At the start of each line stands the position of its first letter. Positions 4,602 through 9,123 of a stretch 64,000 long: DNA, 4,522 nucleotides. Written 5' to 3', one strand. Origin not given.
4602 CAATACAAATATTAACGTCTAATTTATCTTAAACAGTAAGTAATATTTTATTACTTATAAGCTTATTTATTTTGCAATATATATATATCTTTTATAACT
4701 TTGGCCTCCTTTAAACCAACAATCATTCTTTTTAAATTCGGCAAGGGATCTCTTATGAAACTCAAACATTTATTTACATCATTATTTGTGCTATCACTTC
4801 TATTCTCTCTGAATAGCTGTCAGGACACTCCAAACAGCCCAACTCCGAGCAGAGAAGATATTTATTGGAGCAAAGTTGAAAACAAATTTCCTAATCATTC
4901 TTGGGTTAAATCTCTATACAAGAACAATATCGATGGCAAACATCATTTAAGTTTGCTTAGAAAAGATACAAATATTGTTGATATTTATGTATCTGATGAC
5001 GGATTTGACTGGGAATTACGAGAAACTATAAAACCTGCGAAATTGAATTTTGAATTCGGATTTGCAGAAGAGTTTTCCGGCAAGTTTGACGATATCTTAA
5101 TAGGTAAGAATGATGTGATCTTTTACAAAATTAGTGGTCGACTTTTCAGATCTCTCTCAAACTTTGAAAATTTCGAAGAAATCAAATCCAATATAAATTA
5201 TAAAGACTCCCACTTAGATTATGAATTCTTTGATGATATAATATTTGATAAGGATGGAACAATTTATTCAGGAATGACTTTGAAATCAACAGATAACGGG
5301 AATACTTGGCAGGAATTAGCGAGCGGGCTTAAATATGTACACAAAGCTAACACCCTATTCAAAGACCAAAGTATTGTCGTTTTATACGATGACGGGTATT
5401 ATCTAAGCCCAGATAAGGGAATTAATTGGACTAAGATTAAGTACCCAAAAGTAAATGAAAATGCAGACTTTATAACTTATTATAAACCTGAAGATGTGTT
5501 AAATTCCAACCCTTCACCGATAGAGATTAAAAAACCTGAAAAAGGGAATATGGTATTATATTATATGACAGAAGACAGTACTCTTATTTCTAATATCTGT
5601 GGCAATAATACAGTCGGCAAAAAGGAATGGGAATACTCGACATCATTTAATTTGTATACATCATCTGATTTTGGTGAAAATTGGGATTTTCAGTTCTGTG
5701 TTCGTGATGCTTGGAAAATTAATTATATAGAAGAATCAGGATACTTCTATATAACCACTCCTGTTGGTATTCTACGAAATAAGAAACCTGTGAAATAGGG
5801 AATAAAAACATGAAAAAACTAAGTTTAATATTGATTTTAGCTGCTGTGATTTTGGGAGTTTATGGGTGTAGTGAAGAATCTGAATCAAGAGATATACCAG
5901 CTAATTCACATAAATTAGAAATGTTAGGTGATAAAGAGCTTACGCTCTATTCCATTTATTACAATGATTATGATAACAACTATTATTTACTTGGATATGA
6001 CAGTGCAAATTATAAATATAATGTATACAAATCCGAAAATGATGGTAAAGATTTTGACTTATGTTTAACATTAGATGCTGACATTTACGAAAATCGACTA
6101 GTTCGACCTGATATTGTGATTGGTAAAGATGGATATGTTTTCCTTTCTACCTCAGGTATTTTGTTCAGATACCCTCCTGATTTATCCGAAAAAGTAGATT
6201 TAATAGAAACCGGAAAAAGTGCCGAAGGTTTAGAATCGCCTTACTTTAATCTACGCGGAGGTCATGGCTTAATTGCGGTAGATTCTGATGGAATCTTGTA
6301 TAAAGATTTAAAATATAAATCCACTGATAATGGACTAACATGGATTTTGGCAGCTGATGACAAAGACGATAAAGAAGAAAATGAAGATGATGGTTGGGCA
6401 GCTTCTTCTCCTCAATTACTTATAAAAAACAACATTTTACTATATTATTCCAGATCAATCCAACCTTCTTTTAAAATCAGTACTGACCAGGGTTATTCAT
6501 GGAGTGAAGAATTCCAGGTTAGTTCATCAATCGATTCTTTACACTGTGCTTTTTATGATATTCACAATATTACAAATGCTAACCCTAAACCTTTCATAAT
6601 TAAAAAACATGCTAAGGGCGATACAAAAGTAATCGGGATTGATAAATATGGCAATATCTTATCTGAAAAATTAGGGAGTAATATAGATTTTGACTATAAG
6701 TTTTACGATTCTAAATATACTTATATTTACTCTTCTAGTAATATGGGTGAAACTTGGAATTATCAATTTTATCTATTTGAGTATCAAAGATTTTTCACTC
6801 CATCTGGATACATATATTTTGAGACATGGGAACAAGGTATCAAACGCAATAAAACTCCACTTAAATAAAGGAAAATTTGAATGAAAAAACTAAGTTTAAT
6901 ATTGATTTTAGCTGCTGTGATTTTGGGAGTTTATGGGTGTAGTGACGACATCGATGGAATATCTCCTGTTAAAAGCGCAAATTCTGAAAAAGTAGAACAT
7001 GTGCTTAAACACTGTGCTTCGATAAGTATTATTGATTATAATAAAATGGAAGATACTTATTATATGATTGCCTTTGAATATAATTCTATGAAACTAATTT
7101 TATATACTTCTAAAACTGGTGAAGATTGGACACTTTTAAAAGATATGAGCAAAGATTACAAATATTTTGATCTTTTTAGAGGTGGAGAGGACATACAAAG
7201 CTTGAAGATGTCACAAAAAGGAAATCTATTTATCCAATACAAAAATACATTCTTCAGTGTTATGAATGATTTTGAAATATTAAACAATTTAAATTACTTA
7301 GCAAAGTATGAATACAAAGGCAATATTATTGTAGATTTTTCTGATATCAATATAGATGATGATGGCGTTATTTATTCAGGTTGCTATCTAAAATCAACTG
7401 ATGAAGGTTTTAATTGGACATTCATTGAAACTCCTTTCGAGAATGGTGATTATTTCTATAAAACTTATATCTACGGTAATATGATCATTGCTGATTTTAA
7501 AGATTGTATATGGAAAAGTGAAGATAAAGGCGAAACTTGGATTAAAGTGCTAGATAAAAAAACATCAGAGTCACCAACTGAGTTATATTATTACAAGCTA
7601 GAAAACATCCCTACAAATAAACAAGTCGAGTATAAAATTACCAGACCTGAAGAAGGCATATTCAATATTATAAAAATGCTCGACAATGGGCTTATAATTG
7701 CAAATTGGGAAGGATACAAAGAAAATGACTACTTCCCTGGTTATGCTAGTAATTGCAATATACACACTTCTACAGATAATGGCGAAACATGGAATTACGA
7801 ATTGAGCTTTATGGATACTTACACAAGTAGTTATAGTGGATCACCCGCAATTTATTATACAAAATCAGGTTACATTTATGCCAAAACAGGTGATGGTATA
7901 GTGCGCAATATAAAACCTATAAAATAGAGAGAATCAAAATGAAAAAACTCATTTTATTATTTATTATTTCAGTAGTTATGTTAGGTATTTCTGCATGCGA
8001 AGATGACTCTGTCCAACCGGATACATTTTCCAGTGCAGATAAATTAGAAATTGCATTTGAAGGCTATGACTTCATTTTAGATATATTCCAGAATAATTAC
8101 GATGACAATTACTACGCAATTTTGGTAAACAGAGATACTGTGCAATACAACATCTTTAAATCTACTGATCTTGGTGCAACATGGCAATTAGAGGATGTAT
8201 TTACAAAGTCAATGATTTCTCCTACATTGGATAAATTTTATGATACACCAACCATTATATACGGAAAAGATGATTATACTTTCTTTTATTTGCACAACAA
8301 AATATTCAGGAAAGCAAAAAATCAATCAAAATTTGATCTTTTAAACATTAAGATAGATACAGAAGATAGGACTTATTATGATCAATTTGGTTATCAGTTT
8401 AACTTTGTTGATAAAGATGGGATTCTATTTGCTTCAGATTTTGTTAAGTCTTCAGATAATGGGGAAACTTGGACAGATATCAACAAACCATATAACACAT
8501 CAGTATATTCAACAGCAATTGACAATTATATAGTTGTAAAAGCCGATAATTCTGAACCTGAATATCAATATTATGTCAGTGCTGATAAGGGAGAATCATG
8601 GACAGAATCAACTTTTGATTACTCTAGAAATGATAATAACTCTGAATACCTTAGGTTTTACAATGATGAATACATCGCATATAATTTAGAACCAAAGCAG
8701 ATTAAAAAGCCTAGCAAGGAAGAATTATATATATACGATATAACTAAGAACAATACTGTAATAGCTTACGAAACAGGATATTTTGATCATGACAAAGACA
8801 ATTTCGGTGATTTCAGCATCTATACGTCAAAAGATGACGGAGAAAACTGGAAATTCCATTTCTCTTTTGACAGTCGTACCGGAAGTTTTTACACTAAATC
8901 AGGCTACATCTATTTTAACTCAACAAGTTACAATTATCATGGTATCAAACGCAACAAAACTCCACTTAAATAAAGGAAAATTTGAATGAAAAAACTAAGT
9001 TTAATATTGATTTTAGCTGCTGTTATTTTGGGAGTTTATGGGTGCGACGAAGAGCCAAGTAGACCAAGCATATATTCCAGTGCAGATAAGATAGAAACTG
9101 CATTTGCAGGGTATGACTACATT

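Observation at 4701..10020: Tandem array of five BNR/Asp-box lipoprotein paralogs with homogenised gene junctions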

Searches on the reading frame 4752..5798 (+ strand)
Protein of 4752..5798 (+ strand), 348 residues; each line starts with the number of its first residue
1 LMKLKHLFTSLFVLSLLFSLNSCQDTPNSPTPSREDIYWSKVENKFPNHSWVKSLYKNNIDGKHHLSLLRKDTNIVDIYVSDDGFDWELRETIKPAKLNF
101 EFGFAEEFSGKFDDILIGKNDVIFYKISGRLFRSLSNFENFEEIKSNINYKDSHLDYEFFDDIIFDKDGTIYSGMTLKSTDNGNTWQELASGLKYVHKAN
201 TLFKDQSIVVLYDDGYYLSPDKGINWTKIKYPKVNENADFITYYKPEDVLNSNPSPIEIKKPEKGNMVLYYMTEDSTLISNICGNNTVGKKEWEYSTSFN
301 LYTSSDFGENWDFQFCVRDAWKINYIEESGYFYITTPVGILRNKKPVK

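Call 4: search_protein_families(library=pfam, proteins=[window:4752-5798:+], max_evalue=1)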
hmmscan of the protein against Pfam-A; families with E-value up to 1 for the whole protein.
window:4752-5798:+ (348 aa): 4 families
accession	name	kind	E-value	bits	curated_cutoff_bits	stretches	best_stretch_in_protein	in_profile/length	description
PF13088.12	BNR_2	-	0.0015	18.4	31.4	0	263-324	50-107/277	BNR repeat-like domain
PF02012.26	BNR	-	0.0062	16.8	27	0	302-312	1-11/12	BNR/Asp-box repeat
PF15899.11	BNR_6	-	0.011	16.1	27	1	301-311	1-11/14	BNR-Asp box repeat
PF00754.31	F5_F8_type_C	-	0.39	11.3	28.2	0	282-312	47-78/127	F5/8 type C domain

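Call 15: find_related_loci(query=A1, collection=genome_contigs, flank=10000)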
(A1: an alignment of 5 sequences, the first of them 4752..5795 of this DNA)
Query A1 (348 aa) in genome_contigs; peptide patterns used: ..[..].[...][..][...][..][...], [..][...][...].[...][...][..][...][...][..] (x = any residue, [..] = any of these).
269 stretches matched a pattern; 3 encode a relative of the query (tblastn E <= 1e-3); 2 distinct loci.
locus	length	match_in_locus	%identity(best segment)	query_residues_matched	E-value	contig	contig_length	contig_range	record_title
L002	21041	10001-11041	79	1-348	0e+0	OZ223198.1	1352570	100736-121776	MAG: Candidatus Kapaibacterium sp. isolate 09316a08-0405-4927-8c64-54324f316411 genome assembly, chromosome: 2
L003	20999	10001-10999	63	17-348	4e-141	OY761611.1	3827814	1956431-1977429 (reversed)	MAG: Candidatus Kapabacteria bacterium isolate 963550f5-4d88-4eb0-99f7-25ebda648600 genome assembly, chromosome: 1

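Call 68: search_protein_families(library=ncbifam, proteins=[window:4755-5798:+], max_evalue=0.01)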
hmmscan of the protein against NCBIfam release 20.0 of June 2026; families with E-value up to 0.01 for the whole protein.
window:4755-5798:+ (347 aa): 1 family
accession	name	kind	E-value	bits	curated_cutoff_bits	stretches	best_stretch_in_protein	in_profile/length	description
NF045728.1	glycosyl_F510_1955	equivalog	3.7e-05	23.1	175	1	172-233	114-178/246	F510_1955 family glycosylhydrolase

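Call 78: find_homologous_proteins(query=window:4755-5795:+)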
Query window:4755-5795:+ (347 aa): 4 proteins with E <= 0.001 among 1120 candidates.
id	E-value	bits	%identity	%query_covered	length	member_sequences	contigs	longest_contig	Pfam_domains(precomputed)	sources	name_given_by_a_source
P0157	3.5e-235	798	100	100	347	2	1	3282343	-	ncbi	-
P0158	5.8e-187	639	80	100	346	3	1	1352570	-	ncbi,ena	-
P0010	2.2e-148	512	65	100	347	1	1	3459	-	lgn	-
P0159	6.3e-139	481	63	96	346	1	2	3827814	-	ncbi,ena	-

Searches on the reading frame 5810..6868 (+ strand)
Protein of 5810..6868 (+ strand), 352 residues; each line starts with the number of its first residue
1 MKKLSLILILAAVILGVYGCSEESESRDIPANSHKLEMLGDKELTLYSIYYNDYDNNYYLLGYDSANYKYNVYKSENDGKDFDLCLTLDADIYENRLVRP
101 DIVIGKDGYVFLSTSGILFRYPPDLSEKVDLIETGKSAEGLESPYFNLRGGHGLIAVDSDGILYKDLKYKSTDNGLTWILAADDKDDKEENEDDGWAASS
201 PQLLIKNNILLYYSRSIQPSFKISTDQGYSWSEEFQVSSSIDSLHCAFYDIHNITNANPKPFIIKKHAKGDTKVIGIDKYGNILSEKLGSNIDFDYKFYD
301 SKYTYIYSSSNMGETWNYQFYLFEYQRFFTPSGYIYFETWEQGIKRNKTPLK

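Call 4: search_protein_families(library=pfam, proteins=[window:5810-6868:+], max_evalue=1)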
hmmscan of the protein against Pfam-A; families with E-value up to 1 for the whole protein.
window:5810-6868:+ (352 aa): 1 family
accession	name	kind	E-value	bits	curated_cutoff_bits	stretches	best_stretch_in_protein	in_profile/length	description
PF02012.26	BNR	-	0.012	15.9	27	1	223-232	2-11/12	BNR/Asp-box repeat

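Call 68: search_protein_families(library=ncbifam, proteins=[window:5810-6868:+], max_evalue=0.01)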
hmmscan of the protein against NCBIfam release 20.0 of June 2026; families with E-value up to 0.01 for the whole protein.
window:5810-6868:+ (352 aa): 0 families

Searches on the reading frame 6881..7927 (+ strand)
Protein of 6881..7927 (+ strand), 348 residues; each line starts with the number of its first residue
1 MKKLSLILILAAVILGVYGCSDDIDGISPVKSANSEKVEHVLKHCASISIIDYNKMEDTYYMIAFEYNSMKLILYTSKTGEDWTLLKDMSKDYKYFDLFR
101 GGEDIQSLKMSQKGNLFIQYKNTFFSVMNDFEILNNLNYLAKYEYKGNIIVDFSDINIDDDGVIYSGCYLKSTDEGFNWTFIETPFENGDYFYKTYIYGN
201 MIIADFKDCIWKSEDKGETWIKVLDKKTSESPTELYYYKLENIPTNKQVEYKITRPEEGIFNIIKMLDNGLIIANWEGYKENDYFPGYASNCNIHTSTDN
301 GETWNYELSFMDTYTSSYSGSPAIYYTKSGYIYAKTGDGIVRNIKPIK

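Call 4: search_protein_families(library=pfam, proteins=[window:6881-7927:+], max_evalue=1)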
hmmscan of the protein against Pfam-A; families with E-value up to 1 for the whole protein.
window:6881-7927:+ (348 aa): 4 families
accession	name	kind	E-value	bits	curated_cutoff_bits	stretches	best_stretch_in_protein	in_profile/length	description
PF15902.12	Sortilin-Vps10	-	0.0066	15.7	33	1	171-223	5-60/446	Sortilin, neurotensin receptor 3,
PF13859.12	BNR_3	-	0.05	13.4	27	0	70-92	150-172/308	BNR repeat-like domain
PF02012.26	BNR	-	0.051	14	27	1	296-305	2-11/12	BNR/Asp-box repeat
PF04906.18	Tweety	-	0.15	11.1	31.8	1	6-56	88-137/431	Tweety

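Call 10: find_encoding_contigs(protein=window:6881-7927:+, flank=10000, max_places=10)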
Protein window:6881-7927:+ (348 aa): no gene with exactly this product is on record in the collection.

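Call 68: search_protein_families(library=ncbifam, proteins=[window:6881-7927:+], max_evalue=0.01)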
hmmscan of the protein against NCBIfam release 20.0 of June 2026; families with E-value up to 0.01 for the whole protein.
window:6881-7927:+ (348 aa): 1 family
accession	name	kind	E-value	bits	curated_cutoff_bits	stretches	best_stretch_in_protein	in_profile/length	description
NF045728.1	glycosyl_F510_1955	equivalog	0.00059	19.2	175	0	169-228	117-178/246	F510_1955 family glycosylhydrolase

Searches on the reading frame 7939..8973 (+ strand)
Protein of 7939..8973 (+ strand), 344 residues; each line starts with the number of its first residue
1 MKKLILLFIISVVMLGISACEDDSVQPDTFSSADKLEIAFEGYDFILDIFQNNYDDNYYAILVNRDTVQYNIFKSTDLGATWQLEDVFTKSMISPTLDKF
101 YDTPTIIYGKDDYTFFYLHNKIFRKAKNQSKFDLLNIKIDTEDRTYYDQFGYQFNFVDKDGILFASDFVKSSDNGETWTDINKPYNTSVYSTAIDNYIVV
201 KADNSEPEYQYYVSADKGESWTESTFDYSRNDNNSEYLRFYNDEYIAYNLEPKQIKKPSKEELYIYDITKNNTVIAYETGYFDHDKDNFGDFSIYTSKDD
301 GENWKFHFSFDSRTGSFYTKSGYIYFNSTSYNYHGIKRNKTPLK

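Call 4: search_protein_families(library=pfam, proteins=[window:7939-8973:+], max_evalue=1)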
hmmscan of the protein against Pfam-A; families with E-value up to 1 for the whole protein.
window:7939-8973:+ (344 aa): 4 families
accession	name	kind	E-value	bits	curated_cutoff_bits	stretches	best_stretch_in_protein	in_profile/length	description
PF02012.26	BNR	-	7.3e-08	31.7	27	0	295-305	1-11/12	BNR/Asp-box repeat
PF13859.12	BNR_3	-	0.012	15.5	27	1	208-236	197-225/308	BNR repeat-like domain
PF13088.12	BNR_2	-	0.013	15.4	31.4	1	171-314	143-258/277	BNR repeat-like domain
PF15899.11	BNR_6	-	0.11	13.1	27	0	294-305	1-12/14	BNR-Asp box repeat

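Call 68: search_protein_families(library=ncbifam, proteins=[window:7939-8973:+], max_evalue=0.01)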
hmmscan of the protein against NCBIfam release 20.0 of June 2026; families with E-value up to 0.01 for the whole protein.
window:7939-8973:+ (344 aa): 1 family
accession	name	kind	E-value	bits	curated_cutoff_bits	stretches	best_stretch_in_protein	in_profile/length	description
NF045728.1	glycosyl_F510_1955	equivalog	3.7e-05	23.1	175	1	169-224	161-213/246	F510_1955 family glycosylhydrolase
